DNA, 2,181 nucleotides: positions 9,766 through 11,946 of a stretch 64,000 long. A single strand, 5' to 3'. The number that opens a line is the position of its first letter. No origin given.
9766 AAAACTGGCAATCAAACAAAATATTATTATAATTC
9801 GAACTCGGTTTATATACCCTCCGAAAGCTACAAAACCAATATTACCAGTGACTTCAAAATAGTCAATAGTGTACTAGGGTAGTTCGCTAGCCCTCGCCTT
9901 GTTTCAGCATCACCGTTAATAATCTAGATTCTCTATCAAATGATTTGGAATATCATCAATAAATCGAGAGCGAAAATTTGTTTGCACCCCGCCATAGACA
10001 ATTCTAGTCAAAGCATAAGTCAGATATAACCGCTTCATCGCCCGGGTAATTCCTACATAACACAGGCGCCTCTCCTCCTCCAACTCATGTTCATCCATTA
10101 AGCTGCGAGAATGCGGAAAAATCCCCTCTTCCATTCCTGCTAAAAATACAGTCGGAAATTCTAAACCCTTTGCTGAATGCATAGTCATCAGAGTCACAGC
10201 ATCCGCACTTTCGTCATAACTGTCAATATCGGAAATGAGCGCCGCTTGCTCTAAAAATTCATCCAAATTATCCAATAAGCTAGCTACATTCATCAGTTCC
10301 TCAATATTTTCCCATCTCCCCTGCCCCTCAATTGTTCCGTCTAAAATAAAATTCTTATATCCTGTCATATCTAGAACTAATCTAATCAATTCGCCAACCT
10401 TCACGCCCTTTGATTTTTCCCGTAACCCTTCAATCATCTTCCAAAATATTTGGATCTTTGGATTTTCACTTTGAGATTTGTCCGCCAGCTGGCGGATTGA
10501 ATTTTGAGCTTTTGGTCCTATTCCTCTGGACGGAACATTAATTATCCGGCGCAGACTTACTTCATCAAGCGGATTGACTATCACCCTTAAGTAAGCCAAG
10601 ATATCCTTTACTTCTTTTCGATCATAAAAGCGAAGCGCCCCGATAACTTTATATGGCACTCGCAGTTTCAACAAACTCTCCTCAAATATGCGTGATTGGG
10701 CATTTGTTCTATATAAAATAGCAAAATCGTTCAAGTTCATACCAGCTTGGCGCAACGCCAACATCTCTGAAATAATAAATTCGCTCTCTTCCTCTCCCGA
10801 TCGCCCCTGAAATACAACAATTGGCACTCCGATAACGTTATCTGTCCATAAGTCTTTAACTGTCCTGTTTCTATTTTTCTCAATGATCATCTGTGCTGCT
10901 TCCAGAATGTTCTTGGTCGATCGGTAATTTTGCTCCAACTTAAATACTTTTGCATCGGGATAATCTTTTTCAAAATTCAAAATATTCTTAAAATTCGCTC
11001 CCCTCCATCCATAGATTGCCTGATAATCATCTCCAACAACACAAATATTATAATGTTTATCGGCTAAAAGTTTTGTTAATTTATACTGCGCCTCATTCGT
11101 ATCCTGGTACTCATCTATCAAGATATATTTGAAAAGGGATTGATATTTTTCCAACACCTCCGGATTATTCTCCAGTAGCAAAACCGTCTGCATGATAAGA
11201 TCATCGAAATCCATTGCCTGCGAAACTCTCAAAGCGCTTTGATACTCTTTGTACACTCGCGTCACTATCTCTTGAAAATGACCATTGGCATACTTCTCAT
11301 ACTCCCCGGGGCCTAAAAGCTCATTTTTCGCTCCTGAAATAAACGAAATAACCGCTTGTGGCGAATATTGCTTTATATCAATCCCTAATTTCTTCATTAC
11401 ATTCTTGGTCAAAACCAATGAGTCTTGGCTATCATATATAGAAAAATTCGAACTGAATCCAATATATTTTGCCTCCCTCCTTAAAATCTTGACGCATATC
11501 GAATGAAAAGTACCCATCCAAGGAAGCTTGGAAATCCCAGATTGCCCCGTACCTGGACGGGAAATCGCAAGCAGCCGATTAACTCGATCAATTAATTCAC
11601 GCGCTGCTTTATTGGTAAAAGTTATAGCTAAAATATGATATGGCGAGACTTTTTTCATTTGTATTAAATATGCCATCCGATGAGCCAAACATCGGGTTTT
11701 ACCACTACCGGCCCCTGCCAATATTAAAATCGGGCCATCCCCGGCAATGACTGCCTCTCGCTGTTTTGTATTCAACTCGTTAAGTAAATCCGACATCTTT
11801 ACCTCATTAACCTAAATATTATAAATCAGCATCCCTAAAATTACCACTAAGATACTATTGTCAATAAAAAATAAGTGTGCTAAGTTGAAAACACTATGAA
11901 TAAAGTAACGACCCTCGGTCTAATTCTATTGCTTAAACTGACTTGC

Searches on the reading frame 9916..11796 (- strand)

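Call 100: search_protein_families(library=pfam, proteins=[window:9916-11796:-], max_evalue=0.00001)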
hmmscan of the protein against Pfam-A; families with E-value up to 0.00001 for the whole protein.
window:9916-11796:- (626 aa): 6 families
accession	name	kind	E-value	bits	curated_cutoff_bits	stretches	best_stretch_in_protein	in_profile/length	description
PF00580.27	UvrD-helicase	-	2.4e-91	306.6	23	1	8-280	1-271/271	UvrD/REP helicase N-terminal domain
PF13361.12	UvrD_C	-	4.3e-75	253.8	25.6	1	286-595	2-348/350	UvrD-like helicase C-terminal domain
PF13245.12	AAA_19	-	2.5e-21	76.7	25.1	1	12-263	1-132/134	AAA domain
PF13538.12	UvrD_C_2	-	7.2e-10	39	27.4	1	534-593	2-52/52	UvrD-like helicase C-terminal domain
PF13604.12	AAA_30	-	1.9e-06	28.2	27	0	8-70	2-64/191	AAA domain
PF01443.25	Viral_helicase1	-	2.9e-06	27.7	21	0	533-592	176-226/228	Viral superfamily 1 RNA helicase core domain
